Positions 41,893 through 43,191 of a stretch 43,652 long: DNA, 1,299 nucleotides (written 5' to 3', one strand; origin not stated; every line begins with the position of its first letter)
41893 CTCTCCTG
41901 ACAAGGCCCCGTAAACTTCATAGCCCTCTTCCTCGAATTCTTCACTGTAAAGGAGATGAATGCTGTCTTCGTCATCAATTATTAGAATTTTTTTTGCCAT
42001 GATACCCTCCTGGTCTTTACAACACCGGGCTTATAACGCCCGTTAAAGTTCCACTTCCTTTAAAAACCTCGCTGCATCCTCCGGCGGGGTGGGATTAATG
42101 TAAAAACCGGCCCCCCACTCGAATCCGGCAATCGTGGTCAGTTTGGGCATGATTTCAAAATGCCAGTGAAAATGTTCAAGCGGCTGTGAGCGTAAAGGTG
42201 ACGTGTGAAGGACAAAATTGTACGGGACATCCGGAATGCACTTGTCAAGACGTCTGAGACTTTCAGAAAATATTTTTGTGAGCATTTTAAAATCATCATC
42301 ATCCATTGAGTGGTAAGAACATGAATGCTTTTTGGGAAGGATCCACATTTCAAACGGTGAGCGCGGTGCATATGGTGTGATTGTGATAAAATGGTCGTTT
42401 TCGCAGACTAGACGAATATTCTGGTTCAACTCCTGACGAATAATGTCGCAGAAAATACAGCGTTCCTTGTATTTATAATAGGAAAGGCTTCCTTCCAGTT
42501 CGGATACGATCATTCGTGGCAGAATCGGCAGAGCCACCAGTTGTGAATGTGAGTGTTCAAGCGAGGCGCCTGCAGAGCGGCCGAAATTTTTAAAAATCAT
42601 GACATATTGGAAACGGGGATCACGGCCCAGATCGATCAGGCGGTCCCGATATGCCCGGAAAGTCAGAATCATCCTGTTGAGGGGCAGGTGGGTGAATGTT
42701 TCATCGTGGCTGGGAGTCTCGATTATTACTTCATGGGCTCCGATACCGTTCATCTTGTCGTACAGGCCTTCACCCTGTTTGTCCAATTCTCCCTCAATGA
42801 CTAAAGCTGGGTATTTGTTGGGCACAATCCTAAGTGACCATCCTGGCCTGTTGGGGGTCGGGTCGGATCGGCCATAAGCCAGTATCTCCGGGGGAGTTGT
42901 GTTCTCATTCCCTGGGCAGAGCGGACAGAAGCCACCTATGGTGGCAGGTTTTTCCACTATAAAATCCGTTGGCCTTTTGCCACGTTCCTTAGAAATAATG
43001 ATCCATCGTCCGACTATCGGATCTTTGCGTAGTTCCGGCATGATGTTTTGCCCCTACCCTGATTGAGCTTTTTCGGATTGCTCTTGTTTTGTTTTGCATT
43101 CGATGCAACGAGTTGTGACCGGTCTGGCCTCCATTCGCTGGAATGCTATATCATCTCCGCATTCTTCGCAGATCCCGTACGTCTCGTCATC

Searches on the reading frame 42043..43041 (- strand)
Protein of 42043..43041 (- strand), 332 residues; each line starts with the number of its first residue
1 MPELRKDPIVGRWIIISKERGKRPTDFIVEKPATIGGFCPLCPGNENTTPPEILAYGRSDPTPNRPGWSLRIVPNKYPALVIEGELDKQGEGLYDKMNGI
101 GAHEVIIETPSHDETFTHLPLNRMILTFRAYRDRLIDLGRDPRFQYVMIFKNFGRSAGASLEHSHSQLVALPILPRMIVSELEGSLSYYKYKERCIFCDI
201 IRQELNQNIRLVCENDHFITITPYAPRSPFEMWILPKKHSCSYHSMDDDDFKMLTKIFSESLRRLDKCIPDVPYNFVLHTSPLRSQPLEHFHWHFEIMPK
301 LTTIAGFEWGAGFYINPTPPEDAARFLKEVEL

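Call 45: search_protein_families(library=pfam, proteins=[window:42043-43041:-], max_evalue=0.01)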
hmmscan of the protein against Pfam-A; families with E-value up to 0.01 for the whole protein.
window:42043-43041:- (332 aa): 7 families
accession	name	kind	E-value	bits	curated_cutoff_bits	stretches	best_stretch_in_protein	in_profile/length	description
PF16268.10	DUF4921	-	2.1e-11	43.8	28.5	1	140-322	217-388/425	Domain of unknown function (DUF4921)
PF02744.22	GalP_UDP_tr_C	-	3.4e-11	43.6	29.2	1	188-297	8-119/165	Galactose-1-phosphate uridyl transferase, C-terminal domain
PF01087.27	GalP_UDP_transf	-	4.1e-11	44.1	22.1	1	3-175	13-184/184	Galactose-1-phosphate uridyl transferase, N-terminal domain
PF11969.13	DcpS_C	-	4.2e-08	34.1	24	1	194-295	1-99/114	Scavenger mRNA decapping enzyme C-term binding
PF16285.10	DUF4931_N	-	7.6e-07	29.7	24.1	1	104-171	54-121/124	Domain of unknown function (DUF4931) N-terminal domain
PF01230.28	HIT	-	0.0005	21.1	21.5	1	210-294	7-91/98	HIT domain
PF19327.4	Ap4A_phos_N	-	0.0014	18.6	23.1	1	148-176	137-165/177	Ap4A phosphorylase N-terminal domain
